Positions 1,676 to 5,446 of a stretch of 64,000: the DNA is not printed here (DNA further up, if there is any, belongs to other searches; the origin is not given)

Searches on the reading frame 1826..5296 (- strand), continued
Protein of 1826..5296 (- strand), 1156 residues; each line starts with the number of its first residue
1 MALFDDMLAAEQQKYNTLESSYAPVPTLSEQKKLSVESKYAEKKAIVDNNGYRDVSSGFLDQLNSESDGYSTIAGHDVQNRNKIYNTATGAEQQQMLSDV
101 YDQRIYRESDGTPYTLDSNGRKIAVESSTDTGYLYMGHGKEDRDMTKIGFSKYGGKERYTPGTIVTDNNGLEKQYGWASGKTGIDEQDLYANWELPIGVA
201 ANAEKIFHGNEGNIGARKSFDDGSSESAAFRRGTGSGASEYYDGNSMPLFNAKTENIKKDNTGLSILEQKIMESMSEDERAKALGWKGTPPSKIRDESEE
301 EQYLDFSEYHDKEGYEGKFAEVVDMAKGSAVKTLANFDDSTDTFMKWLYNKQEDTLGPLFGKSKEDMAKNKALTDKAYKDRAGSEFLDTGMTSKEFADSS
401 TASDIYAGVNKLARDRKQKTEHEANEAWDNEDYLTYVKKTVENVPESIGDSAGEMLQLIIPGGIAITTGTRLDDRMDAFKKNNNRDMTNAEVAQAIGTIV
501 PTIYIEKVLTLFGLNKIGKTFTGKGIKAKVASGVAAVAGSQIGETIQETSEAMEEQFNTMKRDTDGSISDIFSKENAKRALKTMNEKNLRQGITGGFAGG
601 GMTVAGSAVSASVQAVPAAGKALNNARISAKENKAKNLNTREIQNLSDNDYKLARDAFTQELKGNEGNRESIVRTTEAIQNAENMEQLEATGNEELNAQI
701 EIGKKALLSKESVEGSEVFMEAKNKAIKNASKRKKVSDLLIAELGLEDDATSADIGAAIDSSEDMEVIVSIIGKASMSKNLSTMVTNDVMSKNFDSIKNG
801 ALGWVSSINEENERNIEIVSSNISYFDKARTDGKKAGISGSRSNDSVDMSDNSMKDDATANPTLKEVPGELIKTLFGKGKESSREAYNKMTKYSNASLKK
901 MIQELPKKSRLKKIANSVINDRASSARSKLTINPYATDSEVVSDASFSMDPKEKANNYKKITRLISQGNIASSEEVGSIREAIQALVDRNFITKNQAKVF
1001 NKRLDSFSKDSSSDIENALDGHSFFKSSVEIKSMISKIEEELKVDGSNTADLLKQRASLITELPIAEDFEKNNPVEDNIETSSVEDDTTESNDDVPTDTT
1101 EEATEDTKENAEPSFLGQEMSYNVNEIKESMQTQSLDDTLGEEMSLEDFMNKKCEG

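Call 61: find_encoding_contigs(protein=P0071, flank=10000, max_places=2)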
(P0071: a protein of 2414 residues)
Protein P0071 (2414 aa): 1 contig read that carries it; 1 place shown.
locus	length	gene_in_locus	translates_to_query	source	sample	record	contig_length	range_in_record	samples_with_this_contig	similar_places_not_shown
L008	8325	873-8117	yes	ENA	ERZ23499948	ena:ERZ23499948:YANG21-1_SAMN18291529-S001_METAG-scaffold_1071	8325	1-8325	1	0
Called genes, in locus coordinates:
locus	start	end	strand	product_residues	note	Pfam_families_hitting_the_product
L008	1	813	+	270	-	?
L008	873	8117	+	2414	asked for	-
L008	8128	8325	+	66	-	?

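Call 63: search_dna_similar(query=L005:8938-15183:+, collection=phages, mode=protein, max_evalue=1e-10, max_rows=40)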
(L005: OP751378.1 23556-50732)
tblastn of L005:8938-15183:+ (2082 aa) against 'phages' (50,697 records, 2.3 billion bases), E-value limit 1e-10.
Records with a match: 2; places in all: 2; records where one place covers at least 80% of the query: 2.
Best place of each record, by identity: >=99% 1; 60-80% 1.
By first word of the organism name: Alteromonas 2.
By host as written in the record: Alteromonas mediterranea PT11 1; Alteromonas marina SW-47 1.
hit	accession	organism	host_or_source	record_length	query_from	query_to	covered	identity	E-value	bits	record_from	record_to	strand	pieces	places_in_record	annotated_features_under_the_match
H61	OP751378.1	Alteromonas phage vB_AmeP_PT11-V19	Alteromonas mediterranea PT11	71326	1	2082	100%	100.0%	0e+0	4127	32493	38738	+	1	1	RNA polymerase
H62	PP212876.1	Alteromonas phage vB_AmeP-R22Y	Alteromonas marina SW-47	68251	1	2082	100%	63.7%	0e+0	2651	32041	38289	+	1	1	record has no annotation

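Call 81: search_solved_structures(query=A5, max_evalue=0.01, show_alignments=1)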
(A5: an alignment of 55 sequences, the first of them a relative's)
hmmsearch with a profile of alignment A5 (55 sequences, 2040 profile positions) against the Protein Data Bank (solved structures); distinct sequences matched with E-value up to 0.01: 4.
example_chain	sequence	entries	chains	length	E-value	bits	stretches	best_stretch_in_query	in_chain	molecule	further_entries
11fw_A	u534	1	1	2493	3.2e-31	110.7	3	348-678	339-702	Virion DNA-directed RNA polymerase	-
11gp_A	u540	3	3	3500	4.2e-24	87.1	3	348-678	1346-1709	Virion DNA-directed RNA polymerase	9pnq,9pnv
9pnr_A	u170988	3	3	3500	8.9e-24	86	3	348-678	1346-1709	Virion DNA-directed RNA polymerase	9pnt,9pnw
11go_A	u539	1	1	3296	4e-13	50.7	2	348-678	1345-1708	Virion DNA-directed RNA polymerase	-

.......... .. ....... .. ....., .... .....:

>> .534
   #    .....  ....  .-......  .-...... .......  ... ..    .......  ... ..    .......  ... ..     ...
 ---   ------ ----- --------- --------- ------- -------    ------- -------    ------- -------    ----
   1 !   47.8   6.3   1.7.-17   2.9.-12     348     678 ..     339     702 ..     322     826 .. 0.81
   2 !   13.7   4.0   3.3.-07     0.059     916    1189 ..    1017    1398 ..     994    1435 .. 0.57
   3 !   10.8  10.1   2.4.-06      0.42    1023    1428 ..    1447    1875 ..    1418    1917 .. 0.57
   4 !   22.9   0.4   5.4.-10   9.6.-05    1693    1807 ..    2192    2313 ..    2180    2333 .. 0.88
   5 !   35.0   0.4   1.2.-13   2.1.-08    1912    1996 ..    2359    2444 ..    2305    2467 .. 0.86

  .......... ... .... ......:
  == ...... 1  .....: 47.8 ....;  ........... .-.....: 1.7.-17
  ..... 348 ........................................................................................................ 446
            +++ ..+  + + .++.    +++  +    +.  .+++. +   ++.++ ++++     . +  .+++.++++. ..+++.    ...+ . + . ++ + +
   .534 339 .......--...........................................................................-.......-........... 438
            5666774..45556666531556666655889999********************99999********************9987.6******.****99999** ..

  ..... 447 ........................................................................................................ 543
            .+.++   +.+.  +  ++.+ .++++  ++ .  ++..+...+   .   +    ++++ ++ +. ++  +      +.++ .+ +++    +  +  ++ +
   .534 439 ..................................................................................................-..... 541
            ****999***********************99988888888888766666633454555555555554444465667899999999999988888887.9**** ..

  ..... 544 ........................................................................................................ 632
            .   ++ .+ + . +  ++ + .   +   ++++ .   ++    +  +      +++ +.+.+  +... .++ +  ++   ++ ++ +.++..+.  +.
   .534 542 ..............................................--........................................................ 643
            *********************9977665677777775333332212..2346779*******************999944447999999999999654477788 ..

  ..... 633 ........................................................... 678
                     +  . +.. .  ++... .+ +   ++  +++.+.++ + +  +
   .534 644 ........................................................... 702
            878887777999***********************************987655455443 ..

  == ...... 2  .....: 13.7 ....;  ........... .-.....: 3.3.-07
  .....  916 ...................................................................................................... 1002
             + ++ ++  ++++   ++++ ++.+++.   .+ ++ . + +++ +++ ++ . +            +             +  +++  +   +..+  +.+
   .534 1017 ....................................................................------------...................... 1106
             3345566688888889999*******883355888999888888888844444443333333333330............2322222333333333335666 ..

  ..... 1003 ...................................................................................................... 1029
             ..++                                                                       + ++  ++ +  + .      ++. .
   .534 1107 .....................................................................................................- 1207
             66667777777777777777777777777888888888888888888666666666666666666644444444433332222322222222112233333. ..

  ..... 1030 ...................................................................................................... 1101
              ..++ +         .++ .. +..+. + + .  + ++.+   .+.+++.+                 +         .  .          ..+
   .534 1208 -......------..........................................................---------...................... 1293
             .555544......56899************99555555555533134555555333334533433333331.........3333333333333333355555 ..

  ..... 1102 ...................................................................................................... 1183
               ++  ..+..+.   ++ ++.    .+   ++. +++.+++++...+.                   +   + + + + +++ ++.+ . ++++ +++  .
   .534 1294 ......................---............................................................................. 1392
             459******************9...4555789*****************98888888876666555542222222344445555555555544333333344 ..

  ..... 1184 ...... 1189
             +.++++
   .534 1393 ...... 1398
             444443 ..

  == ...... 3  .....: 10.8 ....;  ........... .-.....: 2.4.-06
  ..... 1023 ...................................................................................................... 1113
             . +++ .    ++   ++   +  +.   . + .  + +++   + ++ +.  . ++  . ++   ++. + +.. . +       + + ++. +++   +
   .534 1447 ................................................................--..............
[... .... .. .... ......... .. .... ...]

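Call 95: find_homologous_proteins(query=A3, max_evalue=0.00001)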
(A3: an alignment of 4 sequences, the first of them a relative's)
Query A3 (4 sequences) (1156 aa, profile of the alignment): 2 proteins with E <= 0.00001 among 8000 candidates.
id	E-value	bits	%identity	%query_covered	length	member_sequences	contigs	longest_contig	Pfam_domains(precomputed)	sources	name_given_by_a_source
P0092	0.0e+0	1562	100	100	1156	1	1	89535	-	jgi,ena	-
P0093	2.5e-104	369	49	22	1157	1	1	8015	-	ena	-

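Call 97: predict_structure(alignment_id=A5)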
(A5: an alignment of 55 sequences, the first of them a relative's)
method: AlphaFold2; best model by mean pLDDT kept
length: 1050 residues; sequences in the alignment: 55
mean_pLDDT: 90.7   pTM: 0.91
mean pLDDT of the five models: 90.7, 89.6, 88.5, 87.9, 87.8
residues with pLDDT >= 90: 798; 70-90: 204; 50-70: 24; < 50: 24
segments of 3 or more residues with pLDDT < 50: 1-10, 364-366, 1041-1050
pLDDT, mean of each block of 10 residues (from residue 1): 35 71 84 92 90 82 81 85 92 93 97 97 90 82 95 98 95 92 97 98 96 92 86 97 92 94 88 95 94 89 63 90 90 94 93 90 57 83 90 82 82 89 93 94 93 93 93 97 96 94 93 94 94 85 91 78 93 96 96 90 94 79 95 92 95 90 94 95 93 86 94 92 97 98 96 92 96 95 92 96 95 90 97 96 96 97 96 94 94 95 97 98 97 98 95 95 97 98 98 96 98 98 96 83 36
secondary structure, 60 per line:
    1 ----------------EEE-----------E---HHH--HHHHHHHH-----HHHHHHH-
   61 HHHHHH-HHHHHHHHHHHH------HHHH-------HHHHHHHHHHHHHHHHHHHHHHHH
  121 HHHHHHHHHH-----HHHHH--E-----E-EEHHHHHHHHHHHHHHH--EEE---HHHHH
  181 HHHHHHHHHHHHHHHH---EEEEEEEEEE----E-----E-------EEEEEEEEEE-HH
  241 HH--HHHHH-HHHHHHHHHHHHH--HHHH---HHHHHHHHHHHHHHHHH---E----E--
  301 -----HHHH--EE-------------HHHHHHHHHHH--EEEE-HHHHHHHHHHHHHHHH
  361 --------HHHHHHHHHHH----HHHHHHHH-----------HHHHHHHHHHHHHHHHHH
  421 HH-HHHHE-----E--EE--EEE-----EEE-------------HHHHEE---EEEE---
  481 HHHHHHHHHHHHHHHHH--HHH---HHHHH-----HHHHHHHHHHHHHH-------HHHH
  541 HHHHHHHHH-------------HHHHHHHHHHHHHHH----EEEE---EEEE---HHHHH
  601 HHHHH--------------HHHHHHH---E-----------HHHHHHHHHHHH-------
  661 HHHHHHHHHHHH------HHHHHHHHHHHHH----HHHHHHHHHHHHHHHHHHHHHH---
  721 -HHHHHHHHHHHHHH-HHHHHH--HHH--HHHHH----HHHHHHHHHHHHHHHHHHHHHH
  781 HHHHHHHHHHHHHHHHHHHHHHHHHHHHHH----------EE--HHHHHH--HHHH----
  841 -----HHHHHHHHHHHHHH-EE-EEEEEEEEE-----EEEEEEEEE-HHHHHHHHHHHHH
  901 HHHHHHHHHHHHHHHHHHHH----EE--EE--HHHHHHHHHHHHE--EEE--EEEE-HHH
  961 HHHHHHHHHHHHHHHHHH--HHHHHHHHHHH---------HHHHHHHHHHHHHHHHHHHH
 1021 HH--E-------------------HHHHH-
elements in order (helices of 4 or more, strands of 3 or more residues): E17-19 H40-47 H53-59 H61-66 H68-79 H86-89 H97-130 H136-140 H153-167 E170-172 H176-196 E200-209 E228-237 H239-242 H245-249 H251-263 H266-269 H273-289 H306-309 H327-337 E340-343 H345-360 H369-379 H384-391 H403-422 H424-427 E441-443 E449-451 H465-468 E474-477 H481-497 H506-510 H516-529 H537-549 H563-577 E582-585 E589-592 H596-605 H620-626 H642-653 H661-672 H679-691 H696-717 H722-735 H737-742 H750-754 H759-810 H825-830 H833-836 H846-859 E864-872 E878-886 H888-920 H933-944 E948-950 E953-956 H958-978 H981-991 H1001-1022 H1045-1049

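Call 99: fold_search(model_id=the predicted structure, library=pdb)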
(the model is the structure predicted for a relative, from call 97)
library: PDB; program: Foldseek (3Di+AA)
matches with E <= 10: 393; with E <= 0.001: 61
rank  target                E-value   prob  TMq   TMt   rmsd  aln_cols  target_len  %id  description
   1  3c2p_B                3.3e-12  1.00  0.43  0.41  13.9      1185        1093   11  X-ray crystal structure of the N4 mini-vRNAP P1 promoter complex (released 2008-12-09)
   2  3c46_B                6.8e-12  1.00  0.41  0.40  14.2      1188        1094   11  X-ray crystal structure of the N4 mini-vRNAP P2_7a promoter complex soaked with MgCl2 (released 2008-12-09)
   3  2po4                  9.4e-12  1.00  0.41  0.40  14.2      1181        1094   10  X-ray crystal structure of polymerase domain of the bacteriophage N4 virion RNA polymerase (released 2008-04-01)
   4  3c3l_B                2.1e-11  1.00  0.42  0.41  14.1      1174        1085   11  X-ray crystal structure of the N4 mini-vRNAP P2 promoter complex (released 2008-12-09)
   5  9pnr                  3.0e-11  1.00  0.40  0.21  15.4      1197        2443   11  N4 vRNAP gp50 - Closed Complex (released 2025-12-10)
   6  3c46_A                4.8e-11  1.00  0.42  0.40  14.4      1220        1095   11  X-ray crystal structure of the N4 mini-vRNAP P2_7a promoter complex soaked with MgCl2 (released 2008-12-09)
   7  9pnq                  5.9e-11  1.00  0.40  0.39  14.2      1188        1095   11  N4 vRNAP gp50 - Isolated RNAP Domain (released 2025-12-10)
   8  3c3l_A                1.2e-10  1.00  0.43  0.42  14.2      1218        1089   10  X-ray crystal structure of the N4 mini-vRNAP P2 promoter complex (released 2008-12-09)
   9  8ap1_A                5.1e-10  1.00  0.36  0.40  13.8      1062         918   11  Cryo-EM structure of yeast mitochondrial RNA polymerase transcription initiation complex with two GTP molecules poised (released 2023-08-23)
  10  8att_A                1.3e-09  1.00  0.36  0.41  13.9      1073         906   12  Cryo-EM structure of yeast mitochondrial RNA polymerase transcription initiation complex with 4-mer RNA, pppGpGpUpA (I (released 2023-08-30)
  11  8atw_A                1.5e-09  1.00  0.36  0.40  16.4      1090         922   12  Cryo-EM structure of yeast mitochondrial RNA polymerase transcription initiation complex with 6-mer RNA, pppGpGpApApAp (released 2023-08-30)
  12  8atv_A                1.8e-09  1.00  0.37  0.42  16.4      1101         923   12  Cryo-EM structure of yeast mitochondrial RNA polymerase transcription initiation complex with 5-mer RNA, pppGpGpApApA  (released 2023-08-30)
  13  3e2e_A                3.5e-09  1.00  0.37  0.45  14.7      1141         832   11  Crystal Structure of an Intermediate Complex of T7 RNAP and 7nt of RNA (released 2008-11-04)
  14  8c5u_A                3.6e-09  1.00  0.36  0.40  15.8      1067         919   11  Cryo-EM structure of yeast mitochondrial RNA polymerase transcription initiation complex with 8-mer RNA, pppGpGpUpApAp (released 2023-08-30)
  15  3e3j_B                3.8e-09  1.00  0.36  0.43  14.9      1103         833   12  Crystal Structure of an Intermediate Complex of T7 RNAP and 8nt of RNA (released 2008-11-04)
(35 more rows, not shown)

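Call 103: search_protein_families(library=pfam, proteins=[P0003, P0007, P0026], max_evalue=0.001)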
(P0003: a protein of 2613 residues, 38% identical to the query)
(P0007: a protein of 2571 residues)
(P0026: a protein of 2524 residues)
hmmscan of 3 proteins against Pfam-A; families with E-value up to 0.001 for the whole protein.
P0003 (2613 aa): 0 families

P0007 (2571 aa): 0 families

P0026 (2524 aa): 0 families
